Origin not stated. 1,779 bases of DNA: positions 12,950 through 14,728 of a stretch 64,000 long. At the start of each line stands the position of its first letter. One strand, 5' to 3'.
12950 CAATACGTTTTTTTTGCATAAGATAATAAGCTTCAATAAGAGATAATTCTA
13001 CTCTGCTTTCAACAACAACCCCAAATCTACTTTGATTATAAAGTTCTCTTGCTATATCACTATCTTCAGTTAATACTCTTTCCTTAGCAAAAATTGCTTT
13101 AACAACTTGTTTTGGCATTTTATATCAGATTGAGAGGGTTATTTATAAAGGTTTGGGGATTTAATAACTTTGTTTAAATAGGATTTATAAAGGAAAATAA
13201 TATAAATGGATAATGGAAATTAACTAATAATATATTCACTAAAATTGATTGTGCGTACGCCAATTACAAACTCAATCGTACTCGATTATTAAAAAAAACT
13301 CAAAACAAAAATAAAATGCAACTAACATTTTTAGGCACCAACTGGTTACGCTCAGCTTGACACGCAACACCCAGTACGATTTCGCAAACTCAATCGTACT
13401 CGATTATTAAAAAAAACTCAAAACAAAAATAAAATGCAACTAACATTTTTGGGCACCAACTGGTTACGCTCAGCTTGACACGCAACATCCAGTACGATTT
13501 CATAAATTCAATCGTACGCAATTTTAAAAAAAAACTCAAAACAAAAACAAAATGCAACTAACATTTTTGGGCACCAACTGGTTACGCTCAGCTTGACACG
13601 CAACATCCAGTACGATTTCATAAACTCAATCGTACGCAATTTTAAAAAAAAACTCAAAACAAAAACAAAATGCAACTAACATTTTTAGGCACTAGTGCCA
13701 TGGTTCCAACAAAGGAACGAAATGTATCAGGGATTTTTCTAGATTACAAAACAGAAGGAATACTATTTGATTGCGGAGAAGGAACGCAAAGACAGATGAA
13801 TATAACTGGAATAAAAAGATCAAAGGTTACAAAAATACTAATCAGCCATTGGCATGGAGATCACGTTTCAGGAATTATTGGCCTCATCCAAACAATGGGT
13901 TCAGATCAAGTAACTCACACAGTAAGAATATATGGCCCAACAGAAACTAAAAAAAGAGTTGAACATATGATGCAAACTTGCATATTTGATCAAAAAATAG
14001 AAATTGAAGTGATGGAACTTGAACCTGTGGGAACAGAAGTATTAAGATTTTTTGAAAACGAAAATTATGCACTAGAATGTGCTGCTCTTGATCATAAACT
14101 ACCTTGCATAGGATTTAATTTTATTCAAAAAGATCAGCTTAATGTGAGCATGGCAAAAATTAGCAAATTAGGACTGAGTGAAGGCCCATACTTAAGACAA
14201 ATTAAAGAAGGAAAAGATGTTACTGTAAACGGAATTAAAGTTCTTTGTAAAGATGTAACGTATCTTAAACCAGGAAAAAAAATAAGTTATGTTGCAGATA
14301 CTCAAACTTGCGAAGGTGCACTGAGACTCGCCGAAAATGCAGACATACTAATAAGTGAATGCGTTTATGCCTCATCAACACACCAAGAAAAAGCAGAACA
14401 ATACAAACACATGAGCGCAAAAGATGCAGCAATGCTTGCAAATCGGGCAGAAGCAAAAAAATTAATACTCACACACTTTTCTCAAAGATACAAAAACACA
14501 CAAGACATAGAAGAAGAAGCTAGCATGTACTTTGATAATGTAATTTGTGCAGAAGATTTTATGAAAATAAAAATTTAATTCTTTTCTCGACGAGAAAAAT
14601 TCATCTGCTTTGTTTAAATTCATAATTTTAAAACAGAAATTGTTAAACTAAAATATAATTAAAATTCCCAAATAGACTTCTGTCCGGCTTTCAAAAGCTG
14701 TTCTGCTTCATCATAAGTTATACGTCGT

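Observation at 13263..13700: Promoter plus first 27 nt of the RNase Z gene reiterated four times as a perfect 118-bp tandem array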

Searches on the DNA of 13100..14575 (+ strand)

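Call 41: search_rna_families(source=window, start=13100, end=13720, threshold=evalue, max_evalue=10)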
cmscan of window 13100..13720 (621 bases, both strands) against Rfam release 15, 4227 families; matches with E-value up to 10: 4.
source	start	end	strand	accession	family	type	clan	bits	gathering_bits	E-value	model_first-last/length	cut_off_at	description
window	13356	13511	-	RF01295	SCARNA7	Gene; snRNA; snoRNA; scaRNA;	-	14.7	65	0.21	1-330/330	no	Small Cajal body-specific RNA 7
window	13518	13594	+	RF01675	CrcZ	Gene; sRNA;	-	12.1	95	0.6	1-398/398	no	Pseudomonas sRNA CrcZ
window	13302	13335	+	RF01675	CrcZ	Gene; sRNA;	-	10.3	95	1.9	1-398/398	no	Pseudomonas sRNA CrcZ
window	13420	13452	+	RF01675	CrcZ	Gene; sRNA;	-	10.3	95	2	1-398/398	no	Pseudomonas sRNA CrcZ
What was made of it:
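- On Known structured RNA (Rfam): The best hits in 13100-13720 score 10-15 bits against thresholds of 65-95 (call 41).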

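Call 42: search_rna_families(source=L082, start=3680, end=4020, threshold=evalue, max_evalue=10)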
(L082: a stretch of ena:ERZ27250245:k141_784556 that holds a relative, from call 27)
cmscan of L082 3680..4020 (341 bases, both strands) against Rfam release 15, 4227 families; matches with E-value up to 10: 6.
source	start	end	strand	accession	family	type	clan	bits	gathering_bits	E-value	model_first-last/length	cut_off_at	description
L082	3825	3899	+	RF03896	MIR2275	Gene; miRNA;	-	21.6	60.5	0.12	1-95/95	no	MIR2275 microRNA precursor family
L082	3897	3972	-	RF00049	SNORD36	Gene; snRNA; snoRNA; CD-box;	CL00051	16.8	30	5.2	1-77/77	no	Small nucleolar RNA SNORD36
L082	3938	4003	+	RF02980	freshwater-2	Cis-reg;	-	16.5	49.9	3.6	1-84/84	no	freshwater-2 RNA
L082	3933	3980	-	RF00279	SNORD45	Gene; snRNA; snoRNA; CD-box;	-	15.4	42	3.4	1-72/72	no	Small nucleolar RNA SNORD45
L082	3752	3780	-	RF04332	Plastid-rpoB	Cis-reg;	-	15.4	45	3.7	10-44/49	no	Plastid-rpoB 5UTR RNA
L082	3795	3828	-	RF00136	SNORD81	Gene; snRNA; snoRNA; CD-box;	CL00050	15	50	8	1-77/77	no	Small nucleolar RNA SNORD81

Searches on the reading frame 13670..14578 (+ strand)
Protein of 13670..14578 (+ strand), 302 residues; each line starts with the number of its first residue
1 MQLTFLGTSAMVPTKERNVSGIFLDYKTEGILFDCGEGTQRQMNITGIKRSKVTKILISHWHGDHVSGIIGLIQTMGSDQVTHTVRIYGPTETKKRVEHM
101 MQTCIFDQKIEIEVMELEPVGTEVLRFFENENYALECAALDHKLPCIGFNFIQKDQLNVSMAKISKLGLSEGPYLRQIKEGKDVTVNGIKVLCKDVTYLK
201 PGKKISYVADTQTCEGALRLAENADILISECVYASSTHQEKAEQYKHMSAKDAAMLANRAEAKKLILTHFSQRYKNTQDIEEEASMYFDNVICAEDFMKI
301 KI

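Call 12: search_protein_families(library=pfam, proteins=[window:13670-14578:+], max_evalue=0.01)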
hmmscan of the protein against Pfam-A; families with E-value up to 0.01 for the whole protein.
window:13670-14578:+ (302 aa): 4 families
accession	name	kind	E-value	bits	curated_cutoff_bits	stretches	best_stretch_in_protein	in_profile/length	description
PF12706.13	Lactamase_B_2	-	2.1e-17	63.9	27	2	31-145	3-115/200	Beta-lactamase superfamily domain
PF00753.33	Lactamase_B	-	3.2e-09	37.5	22.7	1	17-75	4-66/196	Metallo-beta-lactamase superfamily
PF13691.12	Lactamase_B_4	-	4.9e-06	26.5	27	1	11-68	4-63/63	tRNase Z endonuclease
PF23023.1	Anti-Pycsar_Apyc1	-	0.00045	20.2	50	1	2-73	4-74/250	Anti-Pycsar protein Apyc1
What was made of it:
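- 13670..14578 (+): rnz, RNase Z (302 aa). The true start is the ATG of the last unit. Pfam Lactamase_B_2/Lactamase_B/Lactamase_B_4 (call 12).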

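Call 14: find_encoding_contigs(protein=window:13670-14575:+, flank=3000, max_places=10)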
Protein window:13670-14575:+ (302 aa): 4 contigs read that carry it; 1 place shown.
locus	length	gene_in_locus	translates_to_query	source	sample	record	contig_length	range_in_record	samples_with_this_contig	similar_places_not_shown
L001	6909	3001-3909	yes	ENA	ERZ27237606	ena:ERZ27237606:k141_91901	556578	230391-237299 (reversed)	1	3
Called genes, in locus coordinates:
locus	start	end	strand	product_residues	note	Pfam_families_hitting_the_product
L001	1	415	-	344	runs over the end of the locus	PF00752:XPG_N, PF00867:XPG_I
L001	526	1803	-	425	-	-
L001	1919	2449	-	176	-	PF02778:tRNA_int_endo_N, PF01974:tRNA_int_endo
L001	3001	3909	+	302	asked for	PF13691:Lactamase_B_4 (weak), PF23023:Anti-Pycsar_Apyc1, PF00753:Lactamase_B, PF12706:Lactamase_B_2 (weak)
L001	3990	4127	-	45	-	-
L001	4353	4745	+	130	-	PF01870:Hjc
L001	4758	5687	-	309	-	PF07885:Ion_trans_2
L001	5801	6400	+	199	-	PF00520:Ion_trans (weak)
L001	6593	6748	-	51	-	-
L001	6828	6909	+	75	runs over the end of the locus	PF01037:AsnC_trans_reg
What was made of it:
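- The contig name shows a k=141 short-read assembly (call 14).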

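Call 16: find_related_loci(query=window:13670-14575:+, collection=genome_contigs, flank=3000)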
Query window:13670-14575:+ (302 aa) in genome_contigs; peptide patterns used: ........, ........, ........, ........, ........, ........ (x = any residue, [..] = any of these).
600 stretches matched a pattern (row limit reached: there are more); 475 encode a relative of the query (tblastn E <= 1e-3); the best 80 are kept; 80 distinct loci.
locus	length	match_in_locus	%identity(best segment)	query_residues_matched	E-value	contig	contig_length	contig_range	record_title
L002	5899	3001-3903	64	1-302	2e-135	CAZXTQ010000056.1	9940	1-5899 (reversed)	MAG TPA_asm: uncultured Methanosarcinales archaeon isolate SRP141376_co3_431 genome assembly, contig: NODE_18573_length_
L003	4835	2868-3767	60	1-302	6e-129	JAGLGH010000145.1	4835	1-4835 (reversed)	MAG: Nanoarchaeota archaeon isolate RS_10_27 ROV157_10.bin.27.fa_145, whole genome shotgun sequence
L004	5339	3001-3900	59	1-302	1e-126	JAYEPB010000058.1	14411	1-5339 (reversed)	MAG: Nanoarchaeota archaeon isolate MAG014 MAG014_58, whole genome shotgun sequence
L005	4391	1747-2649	60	1-302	4e-128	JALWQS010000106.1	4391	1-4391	MAG: Candidatus Woesearchaeota archaeon isolate M2_metabat1_scaf2bin.081 M2_NODE_39331_length_4391_cov_2.484522, whole g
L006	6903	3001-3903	58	1-302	5e-123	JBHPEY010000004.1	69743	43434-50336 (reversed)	Nanoarchaeota archaeon isolate SAG AM-311-I03 NODE_4_length_69743_cov_29.080157, whole genome shotgun sequence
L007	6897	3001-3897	55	1-302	6e-117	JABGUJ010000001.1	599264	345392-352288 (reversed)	MAG: Candidatus Woesearchaeota archaeon isolate SI034_bin151 k141_2074571, whole genome shotgun sequence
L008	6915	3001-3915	58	1-302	5e-117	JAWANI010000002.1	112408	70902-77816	MAG: Candidatus Woesearchaeota archaeon isolate SRBZ-2_201901_bins_195 SRBZ-2_201901_bins_195_scaffold_2, whole genome s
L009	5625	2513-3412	54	1-302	2e-113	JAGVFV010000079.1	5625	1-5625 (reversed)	MAG: archaeon isolate DeMMO2_30 c_000000058065, whole genome shotgun sequence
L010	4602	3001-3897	55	1-302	9e-114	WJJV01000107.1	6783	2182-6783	MAG: Candidatus Woesearchaeota archaeon isolate Bin_534 k141_4038189, whole genome shotgun sequence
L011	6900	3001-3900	55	1-302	8e-113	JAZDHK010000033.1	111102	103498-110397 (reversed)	MAG: archaeon isolate MEGAHIT-group-0.318 k141_15696909, whole genome shotgun sequence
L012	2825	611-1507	54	1-302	3e-116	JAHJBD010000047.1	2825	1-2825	MAG: Nanoarchaeota archaeon isolate Modern_marine.mb.241 Modern_marine.mb.241_k141_577266, whole genome shotgun sequence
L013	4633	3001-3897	55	1-302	2e-112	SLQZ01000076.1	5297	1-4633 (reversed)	MAG: Candidatus Woesearchaeota archaeon isolate CSSed165cm_557 CSSed16-5cm-78961, whole genome shotgun sequence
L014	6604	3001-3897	55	1-302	2e-112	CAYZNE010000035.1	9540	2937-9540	MAG TPA_asm: uncultured Methanosarcinales archaeon isolate binchicken_co243_25 genome assembly, contig: NODE_6588_length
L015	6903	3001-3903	54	1-302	4e-112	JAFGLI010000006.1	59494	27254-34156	MAG: Candidatus Woesearchaeota archaeon isolate Zod_Metabat.396 k87_4177672, whole genome shotgun sequence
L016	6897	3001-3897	54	1-302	6e-112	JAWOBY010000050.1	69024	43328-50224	MAG: Candidatus Woesearchaeota archaeon isolate BLK3-3.bin.38 k191_3094522, whole genome shotgun sequence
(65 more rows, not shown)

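Call 25: find_homologous_proteins(query=window:13670-14575:+, max_evalue=1e-60)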
Query window:13670-14575:+ (302 aa): 3848 proteins with E <= 1e-60 among 8000 candidates; the best 120 are listed.
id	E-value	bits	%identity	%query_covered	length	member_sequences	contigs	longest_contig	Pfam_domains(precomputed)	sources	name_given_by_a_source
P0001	1.4e-192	656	100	97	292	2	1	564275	PF12706.14,PF23023.2,PF13691.13,PF00753.34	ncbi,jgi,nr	ncbi:ribonuclease Z [Candidatus Woesearchaeota archaeon]|nr:ribonuclease Z [Candidatus Woesearchaeot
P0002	1.2e-152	525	76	100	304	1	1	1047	PF12706.14,PF23023.2,PF00753.34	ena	-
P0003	8.3e-143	493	72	100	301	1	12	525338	PF12706.14,PF23023.2,PF00753.34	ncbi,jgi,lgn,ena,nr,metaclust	ncbi:ribonuclease Z [Candidatus Woesearchaeota archaeon]|jgi:ribonuclease Z|nr:ribonuclease Z [Candi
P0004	7.3e-128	444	64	100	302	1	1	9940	PF12706.14,PF23023.2,PF13691.13,PF00753.34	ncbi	-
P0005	1.4e-127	443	64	100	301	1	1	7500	PF12706.14,PF23023.2,PF00753.34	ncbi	-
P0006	1.3e-126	440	63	100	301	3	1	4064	PF12706.14,PF23023.2,PF00753.34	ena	-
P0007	1.6e-125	436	66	97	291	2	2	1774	PF12706.14,PF23023.2,PF00753.34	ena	-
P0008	1.6e-125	436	63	100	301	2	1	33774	PF12706.14,PF23023.2,PF00753.34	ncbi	ncbi:MAG: ribonuclease Z [Candidatus Woesearchaeota archaeon]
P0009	2.6e-125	435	62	100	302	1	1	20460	PF12706.14,PF23023.2,PF00753.34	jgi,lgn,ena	-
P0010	1.2e-124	433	63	100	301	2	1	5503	PF12706.14,PF23023.2,PF00753.34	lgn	-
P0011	2.4e-124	432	63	100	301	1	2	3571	PF12706.14,PF23023.2,PF00753.34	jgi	-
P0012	9.8e-124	430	63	100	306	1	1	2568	PF12706.14,PF23023.2,PF00753.34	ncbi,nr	ncbi:ribonuclease Z [Candidatus Woesearchaeota archaeon]|nr:ribonuclease Z [Candidatus Woesearchaeot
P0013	1.2e-123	430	62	100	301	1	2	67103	PF12706.14,PF23023.2,PF00753.34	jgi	jgi:ribonuclease Z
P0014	1.1e-122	427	62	100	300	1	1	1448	PF12706.14,PF23023.2,PF13691.13,PF00753.34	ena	-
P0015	2.8e-122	425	62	100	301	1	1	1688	PF12706.14,PF23023.2,PF00753.34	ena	-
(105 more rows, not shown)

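Call 26: find_encoding_contigs(protein=P0001, flank=4000, max_places=10)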
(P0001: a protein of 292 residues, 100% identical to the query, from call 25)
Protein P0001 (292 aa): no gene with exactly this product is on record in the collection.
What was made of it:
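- Tried and rejected: The NCBI 292-aa protein could not be looked up (call 26).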

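Call 27: find_encoding_contigs(protein=P0003, flank=4000, max_places=10)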
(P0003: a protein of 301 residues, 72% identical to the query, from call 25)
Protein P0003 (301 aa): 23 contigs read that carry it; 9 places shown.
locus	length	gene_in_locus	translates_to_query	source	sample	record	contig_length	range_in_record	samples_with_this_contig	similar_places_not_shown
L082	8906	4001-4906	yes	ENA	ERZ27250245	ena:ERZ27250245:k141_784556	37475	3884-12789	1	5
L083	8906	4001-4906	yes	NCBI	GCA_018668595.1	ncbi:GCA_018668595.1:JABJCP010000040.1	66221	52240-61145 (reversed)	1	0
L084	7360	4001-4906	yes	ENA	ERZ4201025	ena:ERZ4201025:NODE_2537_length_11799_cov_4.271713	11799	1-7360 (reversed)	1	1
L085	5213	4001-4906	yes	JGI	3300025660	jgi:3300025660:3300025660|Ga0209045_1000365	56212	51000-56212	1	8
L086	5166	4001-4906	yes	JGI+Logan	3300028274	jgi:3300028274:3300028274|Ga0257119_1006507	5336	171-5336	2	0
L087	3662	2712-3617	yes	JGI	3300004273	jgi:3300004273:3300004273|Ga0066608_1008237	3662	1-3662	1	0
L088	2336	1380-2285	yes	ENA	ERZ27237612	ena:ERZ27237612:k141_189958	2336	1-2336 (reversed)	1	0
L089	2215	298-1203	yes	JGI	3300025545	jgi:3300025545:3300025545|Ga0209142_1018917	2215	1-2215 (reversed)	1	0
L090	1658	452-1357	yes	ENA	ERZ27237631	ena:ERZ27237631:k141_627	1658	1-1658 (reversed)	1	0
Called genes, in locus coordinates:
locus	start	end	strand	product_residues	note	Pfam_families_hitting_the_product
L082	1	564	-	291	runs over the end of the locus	PF00892:EamA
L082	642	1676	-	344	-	PF00752:XPG_N, PF00867:XPG_I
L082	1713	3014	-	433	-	-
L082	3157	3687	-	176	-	PF02778:tRNA_int_endo_N, PF01974:tRNA_int_endo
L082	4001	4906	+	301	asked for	PF23023:Anti-Pycsar_Apyc1, PF00753:Lactamase_B, PF12706:Lactamase_B_2 (weak)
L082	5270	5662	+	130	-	PF01870:Hjc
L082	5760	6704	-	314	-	PF02661:Fic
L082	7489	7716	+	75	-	PF01037:AsnC_trans_reg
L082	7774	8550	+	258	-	PF08704:GCD14, PF03602:Cons_hypoth95 (weak), PF05175:MTS (weak), PF06325:PrmA (weak), PF13847:Methyltransf_31, PF08241:Methyltransf_11 (weak), PF13649:Methyltransf_25 (weak)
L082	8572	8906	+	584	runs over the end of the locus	PF02463:SMC_N (weak), PF00005:ABC_tran, PF13304:AAA_21 (faint), PF00005:ABC_tran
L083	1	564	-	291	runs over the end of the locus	PF00892:EamA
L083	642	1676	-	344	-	PF00752:XPG_N, PF00867:XPG_I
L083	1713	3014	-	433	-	-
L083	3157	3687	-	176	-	PF02778:tRNA_int_endo_N, PF01974:tRNA_int_endo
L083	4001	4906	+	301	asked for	PF23023:Anti-Pycsar_Apyc1, PF00753:Lactamase_B, PF12706:Lactamase_B_2 (weak)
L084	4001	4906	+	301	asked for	PF23023:Anti-Pycsar_Apyc1, PF00753:Lactamase_B, PF12706:Lactamase_B_2 (weak)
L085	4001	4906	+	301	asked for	PF23023:Anti-Pycsar_Apyc1, PF00753:Lactamase_B, PF12706:Lactamase_B_2 (weak)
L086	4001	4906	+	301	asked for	PF23023:Anti-Pycsar_Apyc1, PF00753:Lactamase_B, PF12706:Lactamase_B_2 (weak)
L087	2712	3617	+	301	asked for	PF23023:Anti-Pycsar_Apyc1, PF00753:Lactamase_B, PF12706:Lactamase_B_2 (weak)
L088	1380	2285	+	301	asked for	PF23023:Anti-Pycsar_Apyc1, PF00753:Lactamase_B, PF12706:Lactamase_B_2 (weak)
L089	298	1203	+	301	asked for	PF23023:Anti-Pycsar_Apyc1, PF00753:Lactamase_B, PF12706:Lactamase_B_2 (weak)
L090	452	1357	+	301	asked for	PF23023:Anti-Pycsar_Apyc1, PF00753:Lactamase_B, PF12706:Lactamase_B_2 (weak)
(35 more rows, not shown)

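Call 32: list_cluster_members(proteins=[P0001, window:13670-14575:+])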
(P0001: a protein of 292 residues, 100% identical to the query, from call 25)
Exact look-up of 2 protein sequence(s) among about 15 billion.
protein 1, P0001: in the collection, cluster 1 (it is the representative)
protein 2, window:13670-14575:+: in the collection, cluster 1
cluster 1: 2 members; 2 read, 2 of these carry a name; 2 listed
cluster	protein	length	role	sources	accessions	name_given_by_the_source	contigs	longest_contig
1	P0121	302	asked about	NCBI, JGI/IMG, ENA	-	ribonuclease Z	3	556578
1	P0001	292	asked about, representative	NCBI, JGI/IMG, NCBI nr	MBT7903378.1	ribonuclease Z [Candidatus Woesearchaeota archaeon]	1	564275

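Call 33: find_encoding_contigs(protein=P0002, flank=4000)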
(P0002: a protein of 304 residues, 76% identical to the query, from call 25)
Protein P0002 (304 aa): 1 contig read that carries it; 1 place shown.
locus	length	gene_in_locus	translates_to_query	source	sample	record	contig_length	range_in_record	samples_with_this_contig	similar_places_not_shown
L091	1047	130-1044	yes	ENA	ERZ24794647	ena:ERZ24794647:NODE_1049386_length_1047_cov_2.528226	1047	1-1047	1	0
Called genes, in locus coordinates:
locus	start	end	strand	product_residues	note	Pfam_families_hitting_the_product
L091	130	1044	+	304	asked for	PF23023:Anti-Pycsar_Apyc1, PF00753:Lactamase_B, PF12706:Lactamase_B_2 (weak)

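Call 34: find_encoding_contigs(protein=P0007, flank=4000)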
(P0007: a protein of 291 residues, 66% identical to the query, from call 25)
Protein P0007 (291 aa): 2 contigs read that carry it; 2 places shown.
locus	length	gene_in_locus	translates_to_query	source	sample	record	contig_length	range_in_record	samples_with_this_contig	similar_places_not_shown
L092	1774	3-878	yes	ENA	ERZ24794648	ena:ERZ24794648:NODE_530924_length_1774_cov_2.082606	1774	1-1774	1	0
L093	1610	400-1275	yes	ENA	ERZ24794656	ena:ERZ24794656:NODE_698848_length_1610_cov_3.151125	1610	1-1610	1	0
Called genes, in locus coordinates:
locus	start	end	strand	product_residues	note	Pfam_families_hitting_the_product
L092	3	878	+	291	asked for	PF00753:Lactamase_B, PF23023:Anti-Pycsar_Apyc1, PF12706:Lactamase_B_2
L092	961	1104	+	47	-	-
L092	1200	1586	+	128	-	PF01870:Hjc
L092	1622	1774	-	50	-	?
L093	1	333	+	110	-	?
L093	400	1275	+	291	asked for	PF00753:Lactamase_B, PF23023:Anti-Pycsar_Apyc1, PF12706:Lactamase_B_2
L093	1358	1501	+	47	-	-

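Call 35: find_encoding_contigs(protein=P0005, flank=4000)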
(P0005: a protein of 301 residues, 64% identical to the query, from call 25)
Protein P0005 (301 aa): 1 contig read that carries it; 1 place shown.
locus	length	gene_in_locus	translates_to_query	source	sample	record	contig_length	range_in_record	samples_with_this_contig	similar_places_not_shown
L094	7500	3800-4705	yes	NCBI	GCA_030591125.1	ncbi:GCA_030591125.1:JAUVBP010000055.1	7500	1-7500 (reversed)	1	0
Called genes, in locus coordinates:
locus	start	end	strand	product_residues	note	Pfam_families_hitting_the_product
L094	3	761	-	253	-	?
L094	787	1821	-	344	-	PF00752:XPG_N, PF00867:XPG_I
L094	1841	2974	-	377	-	-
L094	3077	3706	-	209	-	PF02778:tRNA_int_endo_N, PF01974:tRNA_int_endo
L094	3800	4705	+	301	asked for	PF23023:Anti-Pycsar_Apyc1, PF00753:Lactamase_B, PF12706:Lactamase_B_2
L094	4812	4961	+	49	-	-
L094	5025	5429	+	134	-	PF01870:Hjc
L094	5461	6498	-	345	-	PF07885:Ion_trans_2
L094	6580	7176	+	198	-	-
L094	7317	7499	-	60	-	?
